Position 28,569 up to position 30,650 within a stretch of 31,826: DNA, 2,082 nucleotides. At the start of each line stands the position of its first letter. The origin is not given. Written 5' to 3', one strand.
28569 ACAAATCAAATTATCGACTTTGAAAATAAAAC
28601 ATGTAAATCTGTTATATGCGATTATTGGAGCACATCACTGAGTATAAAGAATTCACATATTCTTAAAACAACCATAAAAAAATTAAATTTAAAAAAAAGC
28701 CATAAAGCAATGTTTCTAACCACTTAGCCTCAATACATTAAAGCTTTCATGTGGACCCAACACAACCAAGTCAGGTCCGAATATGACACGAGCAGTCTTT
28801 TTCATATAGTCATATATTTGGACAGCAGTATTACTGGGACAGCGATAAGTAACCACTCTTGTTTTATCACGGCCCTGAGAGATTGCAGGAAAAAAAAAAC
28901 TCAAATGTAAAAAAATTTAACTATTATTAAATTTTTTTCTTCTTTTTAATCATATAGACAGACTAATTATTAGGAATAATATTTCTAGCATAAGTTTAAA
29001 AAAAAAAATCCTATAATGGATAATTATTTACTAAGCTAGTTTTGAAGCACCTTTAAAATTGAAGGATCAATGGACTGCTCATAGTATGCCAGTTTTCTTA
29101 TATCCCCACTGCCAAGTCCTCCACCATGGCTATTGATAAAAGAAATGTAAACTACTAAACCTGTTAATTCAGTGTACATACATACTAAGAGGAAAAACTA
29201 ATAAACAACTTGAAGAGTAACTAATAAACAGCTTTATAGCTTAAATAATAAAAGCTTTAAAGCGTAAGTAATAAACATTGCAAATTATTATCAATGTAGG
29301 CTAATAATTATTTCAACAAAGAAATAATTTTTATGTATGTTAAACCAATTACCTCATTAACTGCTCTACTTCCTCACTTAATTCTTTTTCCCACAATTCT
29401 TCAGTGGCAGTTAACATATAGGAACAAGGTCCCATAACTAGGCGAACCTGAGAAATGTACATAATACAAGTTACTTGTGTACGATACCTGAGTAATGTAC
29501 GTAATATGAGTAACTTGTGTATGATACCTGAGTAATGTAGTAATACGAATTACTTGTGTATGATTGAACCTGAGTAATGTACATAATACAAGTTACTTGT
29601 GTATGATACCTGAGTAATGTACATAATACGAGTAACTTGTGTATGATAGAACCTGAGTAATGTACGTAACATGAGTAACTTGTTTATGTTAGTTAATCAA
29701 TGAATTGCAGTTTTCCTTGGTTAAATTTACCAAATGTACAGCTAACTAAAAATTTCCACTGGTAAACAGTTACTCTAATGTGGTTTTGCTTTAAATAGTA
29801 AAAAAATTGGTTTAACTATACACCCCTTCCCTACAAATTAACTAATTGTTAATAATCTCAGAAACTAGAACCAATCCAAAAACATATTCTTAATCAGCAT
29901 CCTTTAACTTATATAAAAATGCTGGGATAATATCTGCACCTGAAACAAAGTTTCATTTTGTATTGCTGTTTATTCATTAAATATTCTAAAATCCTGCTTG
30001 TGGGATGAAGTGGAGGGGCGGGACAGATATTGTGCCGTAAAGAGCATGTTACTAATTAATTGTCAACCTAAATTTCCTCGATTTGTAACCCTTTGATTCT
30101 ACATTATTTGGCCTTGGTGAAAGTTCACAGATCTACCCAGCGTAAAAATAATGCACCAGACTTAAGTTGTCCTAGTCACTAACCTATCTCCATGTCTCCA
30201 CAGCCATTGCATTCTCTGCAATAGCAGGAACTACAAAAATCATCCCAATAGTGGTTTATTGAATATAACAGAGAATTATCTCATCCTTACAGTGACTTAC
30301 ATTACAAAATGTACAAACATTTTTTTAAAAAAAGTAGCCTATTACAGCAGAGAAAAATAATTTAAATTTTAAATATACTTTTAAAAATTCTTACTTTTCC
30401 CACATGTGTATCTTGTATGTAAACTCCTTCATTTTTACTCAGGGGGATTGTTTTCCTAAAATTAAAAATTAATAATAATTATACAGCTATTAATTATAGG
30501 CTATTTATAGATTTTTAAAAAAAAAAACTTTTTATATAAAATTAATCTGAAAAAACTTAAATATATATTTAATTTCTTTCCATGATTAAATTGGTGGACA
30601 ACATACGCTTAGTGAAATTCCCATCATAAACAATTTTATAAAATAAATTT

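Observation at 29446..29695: Tandem array that duplicates the 3' splice site of an MVP exon, giving six serial pseudo-acceptors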

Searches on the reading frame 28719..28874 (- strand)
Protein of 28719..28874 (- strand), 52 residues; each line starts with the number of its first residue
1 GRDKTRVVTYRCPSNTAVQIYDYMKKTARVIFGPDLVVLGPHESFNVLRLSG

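Call 26: find_related_loci(query=window:28719-28874:-, collection=metagenome_contigs, flank=10000)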
Query seq(52 aa) (52 aa) in metagenome_contigs; peptide patterns used: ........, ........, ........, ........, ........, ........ (x = any residue, [..] = any of these).
600 stretches matched a pattern (row limit reached: there are more); 11 encode a relative of the query (tblastn E <= 1e-3); 11 distinct loci.
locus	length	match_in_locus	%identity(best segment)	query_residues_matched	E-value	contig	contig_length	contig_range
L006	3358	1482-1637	83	1-52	5e-30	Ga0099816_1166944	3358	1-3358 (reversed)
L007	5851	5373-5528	75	1-52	6e-26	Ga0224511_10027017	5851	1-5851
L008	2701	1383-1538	73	1-52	6e-25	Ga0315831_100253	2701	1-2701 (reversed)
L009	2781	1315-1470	73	1-52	7e-25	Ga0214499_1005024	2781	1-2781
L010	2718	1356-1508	76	2-52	2e-24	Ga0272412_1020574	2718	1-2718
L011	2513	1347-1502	71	1-52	3e-24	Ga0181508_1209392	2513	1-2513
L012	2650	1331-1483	75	2-52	4e-24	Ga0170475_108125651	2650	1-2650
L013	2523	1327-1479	73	2-52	8e-24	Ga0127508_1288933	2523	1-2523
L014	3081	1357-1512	67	1-52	5e-22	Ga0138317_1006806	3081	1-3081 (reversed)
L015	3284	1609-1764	62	1-52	6e-22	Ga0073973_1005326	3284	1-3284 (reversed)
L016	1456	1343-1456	74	1-38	1e-17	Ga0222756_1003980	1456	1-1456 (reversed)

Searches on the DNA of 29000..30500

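Call 52: search_rna_families(source=window, start=29000, end=30500, threshold=evalue, max_evalue=1)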
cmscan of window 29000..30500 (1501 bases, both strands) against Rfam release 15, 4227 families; matches with E-value up to 1: 0.
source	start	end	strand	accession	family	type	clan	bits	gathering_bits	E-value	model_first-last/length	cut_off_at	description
